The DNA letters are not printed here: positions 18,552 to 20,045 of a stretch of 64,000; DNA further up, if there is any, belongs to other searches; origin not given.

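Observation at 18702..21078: Paralogous ferritin-like pair: one canonical diiron protein and one partner lacking all four carboxylate ligands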

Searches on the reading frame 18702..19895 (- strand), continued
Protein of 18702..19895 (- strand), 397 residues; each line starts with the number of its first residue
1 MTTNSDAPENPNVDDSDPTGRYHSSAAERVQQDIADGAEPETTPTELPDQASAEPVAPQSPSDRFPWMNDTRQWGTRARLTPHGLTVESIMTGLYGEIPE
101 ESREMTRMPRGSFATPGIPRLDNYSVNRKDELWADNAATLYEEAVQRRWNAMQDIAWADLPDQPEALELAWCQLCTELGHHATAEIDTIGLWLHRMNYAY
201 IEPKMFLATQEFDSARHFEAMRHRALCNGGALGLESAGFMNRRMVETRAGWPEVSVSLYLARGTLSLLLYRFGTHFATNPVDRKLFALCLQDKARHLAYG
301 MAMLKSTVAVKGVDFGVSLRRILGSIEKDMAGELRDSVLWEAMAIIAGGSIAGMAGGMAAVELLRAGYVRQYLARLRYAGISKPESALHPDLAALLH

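Call 77: search_solved_structures(query=A3, max_evalue=10, show_alignments=5)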
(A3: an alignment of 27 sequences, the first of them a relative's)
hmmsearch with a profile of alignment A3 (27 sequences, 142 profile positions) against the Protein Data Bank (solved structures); distinct sequences matched with E-value up to 10: 5.
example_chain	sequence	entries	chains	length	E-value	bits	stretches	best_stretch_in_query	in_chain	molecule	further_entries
1z0p_A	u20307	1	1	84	0.14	15.4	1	91-129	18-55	hypothetical protein SPy1572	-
3sl2_A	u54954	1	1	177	0.26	14.5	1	46-111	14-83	Sensor histidine kinase yycG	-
2cx7_A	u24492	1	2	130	0.4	13.9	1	8-82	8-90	Sterol carrier protein 2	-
1wfr_A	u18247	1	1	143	0.51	13.5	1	8-82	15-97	Hypothetical Protein TT1886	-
1h1y_A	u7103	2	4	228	1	12.5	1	64-87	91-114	D-RIBULOSE-5-PHOSPHATE 3-EPIMERASE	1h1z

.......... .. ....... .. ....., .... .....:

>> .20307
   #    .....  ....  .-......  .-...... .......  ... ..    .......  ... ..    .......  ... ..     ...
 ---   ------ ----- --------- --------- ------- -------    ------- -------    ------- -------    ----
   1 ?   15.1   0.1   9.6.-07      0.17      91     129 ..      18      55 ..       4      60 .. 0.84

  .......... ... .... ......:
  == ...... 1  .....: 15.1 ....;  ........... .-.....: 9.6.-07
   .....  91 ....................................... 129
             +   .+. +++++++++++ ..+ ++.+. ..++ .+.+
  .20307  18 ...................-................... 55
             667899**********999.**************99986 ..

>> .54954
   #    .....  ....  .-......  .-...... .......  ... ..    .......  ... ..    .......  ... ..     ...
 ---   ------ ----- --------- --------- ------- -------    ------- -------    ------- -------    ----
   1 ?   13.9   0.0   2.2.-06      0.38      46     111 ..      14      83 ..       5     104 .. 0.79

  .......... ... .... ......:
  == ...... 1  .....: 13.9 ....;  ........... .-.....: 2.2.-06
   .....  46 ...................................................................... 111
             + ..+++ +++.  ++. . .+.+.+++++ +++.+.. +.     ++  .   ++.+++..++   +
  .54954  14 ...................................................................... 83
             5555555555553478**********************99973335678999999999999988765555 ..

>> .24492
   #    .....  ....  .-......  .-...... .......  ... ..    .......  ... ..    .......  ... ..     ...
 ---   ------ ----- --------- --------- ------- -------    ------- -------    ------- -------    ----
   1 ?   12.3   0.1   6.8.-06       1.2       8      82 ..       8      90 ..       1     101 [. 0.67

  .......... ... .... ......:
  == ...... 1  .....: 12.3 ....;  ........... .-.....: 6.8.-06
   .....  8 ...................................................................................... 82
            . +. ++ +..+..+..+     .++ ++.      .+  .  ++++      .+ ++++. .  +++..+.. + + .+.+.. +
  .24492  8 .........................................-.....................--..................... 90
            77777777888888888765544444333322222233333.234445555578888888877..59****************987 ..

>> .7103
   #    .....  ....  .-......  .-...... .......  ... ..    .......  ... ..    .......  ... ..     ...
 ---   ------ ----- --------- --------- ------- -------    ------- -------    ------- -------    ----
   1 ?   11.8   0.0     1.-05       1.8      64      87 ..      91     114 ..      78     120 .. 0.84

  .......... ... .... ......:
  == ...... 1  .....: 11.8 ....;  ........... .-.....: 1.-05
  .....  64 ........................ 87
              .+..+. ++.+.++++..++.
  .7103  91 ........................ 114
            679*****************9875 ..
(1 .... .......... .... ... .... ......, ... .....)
